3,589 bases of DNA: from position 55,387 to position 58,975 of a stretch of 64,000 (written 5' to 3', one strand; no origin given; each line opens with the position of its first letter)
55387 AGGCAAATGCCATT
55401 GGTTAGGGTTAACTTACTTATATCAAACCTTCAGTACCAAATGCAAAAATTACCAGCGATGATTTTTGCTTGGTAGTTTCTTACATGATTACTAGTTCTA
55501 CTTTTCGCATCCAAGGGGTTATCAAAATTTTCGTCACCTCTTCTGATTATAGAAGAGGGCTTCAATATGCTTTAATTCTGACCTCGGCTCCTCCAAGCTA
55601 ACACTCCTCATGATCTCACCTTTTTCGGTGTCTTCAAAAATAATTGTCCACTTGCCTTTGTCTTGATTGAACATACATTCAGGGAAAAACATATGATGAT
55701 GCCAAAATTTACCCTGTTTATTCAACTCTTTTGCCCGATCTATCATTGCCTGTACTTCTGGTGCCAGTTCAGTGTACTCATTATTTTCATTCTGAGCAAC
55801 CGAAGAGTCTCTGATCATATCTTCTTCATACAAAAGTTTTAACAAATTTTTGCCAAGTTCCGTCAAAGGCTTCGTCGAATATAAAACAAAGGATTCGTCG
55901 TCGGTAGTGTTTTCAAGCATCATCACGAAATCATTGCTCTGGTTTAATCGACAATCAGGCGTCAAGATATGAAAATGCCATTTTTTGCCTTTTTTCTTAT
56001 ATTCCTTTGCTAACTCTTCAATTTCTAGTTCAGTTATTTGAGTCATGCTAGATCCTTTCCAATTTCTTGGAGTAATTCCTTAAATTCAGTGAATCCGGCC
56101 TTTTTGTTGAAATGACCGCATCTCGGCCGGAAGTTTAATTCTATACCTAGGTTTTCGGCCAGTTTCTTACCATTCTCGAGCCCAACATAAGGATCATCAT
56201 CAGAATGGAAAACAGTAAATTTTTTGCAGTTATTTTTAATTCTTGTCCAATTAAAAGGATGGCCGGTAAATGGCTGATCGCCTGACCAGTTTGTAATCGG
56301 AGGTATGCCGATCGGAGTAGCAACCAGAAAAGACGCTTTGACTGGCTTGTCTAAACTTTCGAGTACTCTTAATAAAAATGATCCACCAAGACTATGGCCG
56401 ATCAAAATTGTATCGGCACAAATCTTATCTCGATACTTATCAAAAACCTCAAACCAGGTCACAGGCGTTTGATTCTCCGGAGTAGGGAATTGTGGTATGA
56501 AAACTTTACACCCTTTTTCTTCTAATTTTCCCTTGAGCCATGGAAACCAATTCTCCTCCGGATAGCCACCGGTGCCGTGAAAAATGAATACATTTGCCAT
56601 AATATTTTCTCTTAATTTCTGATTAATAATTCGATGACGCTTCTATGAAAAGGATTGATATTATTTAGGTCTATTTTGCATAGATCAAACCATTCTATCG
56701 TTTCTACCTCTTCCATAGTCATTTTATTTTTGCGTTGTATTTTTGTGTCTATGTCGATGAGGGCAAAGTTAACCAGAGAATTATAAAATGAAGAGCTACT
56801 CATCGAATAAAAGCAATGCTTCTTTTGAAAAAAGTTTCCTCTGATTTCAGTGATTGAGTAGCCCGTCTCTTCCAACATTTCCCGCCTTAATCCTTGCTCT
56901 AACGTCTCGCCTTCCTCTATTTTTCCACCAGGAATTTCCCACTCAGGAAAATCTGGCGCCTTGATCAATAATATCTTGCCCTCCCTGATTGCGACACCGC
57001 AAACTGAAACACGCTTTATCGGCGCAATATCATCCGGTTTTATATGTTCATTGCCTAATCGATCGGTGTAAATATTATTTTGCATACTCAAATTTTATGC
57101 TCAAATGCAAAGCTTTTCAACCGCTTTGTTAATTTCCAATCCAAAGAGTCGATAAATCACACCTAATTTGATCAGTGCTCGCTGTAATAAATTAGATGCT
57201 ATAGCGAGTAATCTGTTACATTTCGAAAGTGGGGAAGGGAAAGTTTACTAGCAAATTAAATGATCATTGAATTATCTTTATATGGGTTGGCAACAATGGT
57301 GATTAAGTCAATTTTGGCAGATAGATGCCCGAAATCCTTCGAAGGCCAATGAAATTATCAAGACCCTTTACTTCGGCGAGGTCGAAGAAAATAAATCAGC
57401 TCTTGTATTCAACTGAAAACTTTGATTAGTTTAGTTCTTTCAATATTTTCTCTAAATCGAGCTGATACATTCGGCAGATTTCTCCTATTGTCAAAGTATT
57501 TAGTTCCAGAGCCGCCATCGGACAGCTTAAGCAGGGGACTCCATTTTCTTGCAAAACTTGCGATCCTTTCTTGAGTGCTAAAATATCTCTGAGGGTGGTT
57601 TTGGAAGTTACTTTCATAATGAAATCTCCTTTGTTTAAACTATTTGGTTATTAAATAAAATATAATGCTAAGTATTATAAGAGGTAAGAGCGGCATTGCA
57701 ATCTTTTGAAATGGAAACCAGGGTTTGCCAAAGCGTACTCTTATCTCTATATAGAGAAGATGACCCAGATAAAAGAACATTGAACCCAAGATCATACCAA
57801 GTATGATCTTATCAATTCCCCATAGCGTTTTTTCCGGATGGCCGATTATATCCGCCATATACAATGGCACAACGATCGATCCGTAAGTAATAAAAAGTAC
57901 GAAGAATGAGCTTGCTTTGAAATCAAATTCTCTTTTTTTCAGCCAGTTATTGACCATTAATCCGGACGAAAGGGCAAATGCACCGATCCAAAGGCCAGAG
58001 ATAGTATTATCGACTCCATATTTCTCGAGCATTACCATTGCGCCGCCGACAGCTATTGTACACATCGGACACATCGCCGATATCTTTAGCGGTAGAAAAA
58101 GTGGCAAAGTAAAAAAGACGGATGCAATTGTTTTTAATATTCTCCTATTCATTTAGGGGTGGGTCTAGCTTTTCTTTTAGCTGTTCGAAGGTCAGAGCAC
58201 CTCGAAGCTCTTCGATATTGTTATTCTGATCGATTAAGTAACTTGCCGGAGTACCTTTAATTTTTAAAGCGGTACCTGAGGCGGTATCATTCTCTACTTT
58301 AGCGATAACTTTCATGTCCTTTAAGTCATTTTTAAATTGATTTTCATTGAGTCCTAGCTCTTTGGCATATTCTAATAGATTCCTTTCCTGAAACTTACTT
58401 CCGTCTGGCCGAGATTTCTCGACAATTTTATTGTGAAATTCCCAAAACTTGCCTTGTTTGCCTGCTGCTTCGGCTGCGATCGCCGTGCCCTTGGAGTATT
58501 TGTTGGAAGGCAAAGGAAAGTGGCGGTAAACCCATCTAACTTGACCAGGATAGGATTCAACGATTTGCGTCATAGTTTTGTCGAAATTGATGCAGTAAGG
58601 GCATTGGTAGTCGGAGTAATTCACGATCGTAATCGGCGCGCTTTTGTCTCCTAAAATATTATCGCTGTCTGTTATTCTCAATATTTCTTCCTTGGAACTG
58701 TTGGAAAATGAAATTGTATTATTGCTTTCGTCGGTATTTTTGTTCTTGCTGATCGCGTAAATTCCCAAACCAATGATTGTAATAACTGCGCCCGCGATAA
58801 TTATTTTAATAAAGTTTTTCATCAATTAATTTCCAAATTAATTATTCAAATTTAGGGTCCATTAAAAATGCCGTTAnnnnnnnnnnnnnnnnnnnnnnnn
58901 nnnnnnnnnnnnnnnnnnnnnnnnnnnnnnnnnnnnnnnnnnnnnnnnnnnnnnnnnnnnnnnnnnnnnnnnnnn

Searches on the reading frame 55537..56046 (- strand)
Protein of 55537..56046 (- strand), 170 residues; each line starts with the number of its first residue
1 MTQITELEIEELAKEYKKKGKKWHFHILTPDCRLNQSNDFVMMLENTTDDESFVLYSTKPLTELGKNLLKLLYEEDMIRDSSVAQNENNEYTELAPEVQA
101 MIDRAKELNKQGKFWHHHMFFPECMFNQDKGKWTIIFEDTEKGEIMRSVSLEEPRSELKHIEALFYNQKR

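Call 60: search_protein_families(library=pfam, proteins=[window:55537-56046:-], max_evalue=0.001)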
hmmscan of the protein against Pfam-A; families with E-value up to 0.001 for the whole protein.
window:55537-56046:- (170 aa): 1 family
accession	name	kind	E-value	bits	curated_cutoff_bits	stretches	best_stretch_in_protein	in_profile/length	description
PF02958.26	EcKL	-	5.3e-05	23.1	22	1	74-141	40-99/294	Ecdysteroid kinase-like family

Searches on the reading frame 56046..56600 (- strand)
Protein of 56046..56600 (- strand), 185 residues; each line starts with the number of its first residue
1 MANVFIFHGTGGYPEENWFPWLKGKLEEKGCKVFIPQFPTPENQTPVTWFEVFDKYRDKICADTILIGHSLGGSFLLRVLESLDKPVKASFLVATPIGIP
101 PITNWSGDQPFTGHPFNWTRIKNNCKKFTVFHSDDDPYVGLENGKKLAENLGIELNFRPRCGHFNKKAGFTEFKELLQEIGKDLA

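Call 60: search_protein_families(library=pfam, proteins=[window:56046-56600:-], max_evalue=0.001)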
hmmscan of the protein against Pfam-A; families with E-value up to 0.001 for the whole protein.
window:56046-56600:- (185 aa): 3 families
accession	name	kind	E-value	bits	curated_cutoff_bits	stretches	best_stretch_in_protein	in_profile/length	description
PF06821.19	Ser_hydrolase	-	1.8e-18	67.5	22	1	5-176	2-166/172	Serine hydrolase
PF12697.13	Abhydrolase_6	-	6.3e-06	27.4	26.3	1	5-107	2-101/217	Alpha/beta hydrolase family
PF00561.26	Abhydrolase_1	-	6.3e-05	23.2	25.8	0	54-102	60-106/245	alpha/beta hydrolase fold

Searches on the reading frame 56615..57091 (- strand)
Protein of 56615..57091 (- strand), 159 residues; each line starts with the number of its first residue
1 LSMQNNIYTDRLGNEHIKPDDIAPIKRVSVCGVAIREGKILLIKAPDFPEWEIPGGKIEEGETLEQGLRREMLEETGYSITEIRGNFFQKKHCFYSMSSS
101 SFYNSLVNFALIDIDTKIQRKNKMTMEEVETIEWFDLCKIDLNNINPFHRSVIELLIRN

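Call 60: search_protein_families(library=pfam, proteins=[window:56615-57091:-], max_evalue=0.001)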
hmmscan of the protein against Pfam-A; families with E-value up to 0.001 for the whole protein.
window:56615-57091:- (159 aa): 2 families
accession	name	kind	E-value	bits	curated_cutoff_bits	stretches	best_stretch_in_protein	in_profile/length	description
PF00293.34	NUDIX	-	2.9e-19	69.8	21.1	1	27-155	3-133/134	NUDIX domain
PF14815.12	NUDIX_4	-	0.00056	20.1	35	1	51-94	27-65/113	NUDIX domain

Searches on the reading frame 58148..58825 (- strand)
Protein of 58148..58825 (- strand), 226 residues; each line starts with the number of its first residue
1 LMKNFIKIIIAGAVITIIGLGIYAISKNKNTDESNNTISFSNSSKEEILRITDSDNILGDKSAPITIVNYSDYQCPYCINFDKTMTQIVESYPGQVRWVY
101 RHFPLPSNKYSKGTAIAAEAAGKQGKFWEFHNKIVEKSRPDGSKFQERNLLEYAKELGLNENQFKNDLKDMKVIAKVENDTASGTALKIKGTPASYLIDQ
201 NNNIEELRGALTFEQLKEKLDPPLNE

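Call 60: search_protein_families(library=pfam, proteins=[window:58148-58825:-], max_evalue=0.001)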
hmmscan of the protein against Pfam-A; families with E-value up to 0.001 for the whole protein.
window:58148-58825:- (226 aa): 6 families
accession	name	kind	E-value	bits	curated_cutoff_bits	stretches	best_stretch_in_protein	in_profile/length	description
PF13462.12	Thioredoxin_4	-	1.1e-23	84.7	23.2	1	55-218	5-161/165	Thioredoxin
PF01323.26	DSBA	-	1.3e-20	74.5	25.6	1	66-220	1-190/191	DSBA-like thioredoxin domain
PF13098.12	Thioredoxin_2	-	9.9e-08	32.7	27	1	65-220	7-104/104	Thioredoxin-like domain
PF00085.26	Thioredoxin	-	0.00018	21.9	23.5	0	163-220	42-101/103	Thioredoxin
PF13743.12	Thioredoxin_5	-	0.00034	20.9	27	0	115-204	78-170/186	Thioredoxin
PF18400.7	Thioredoxin_12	-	0.00087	19.7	26.1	0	43-106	122-185/190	Thioredoxin-like domain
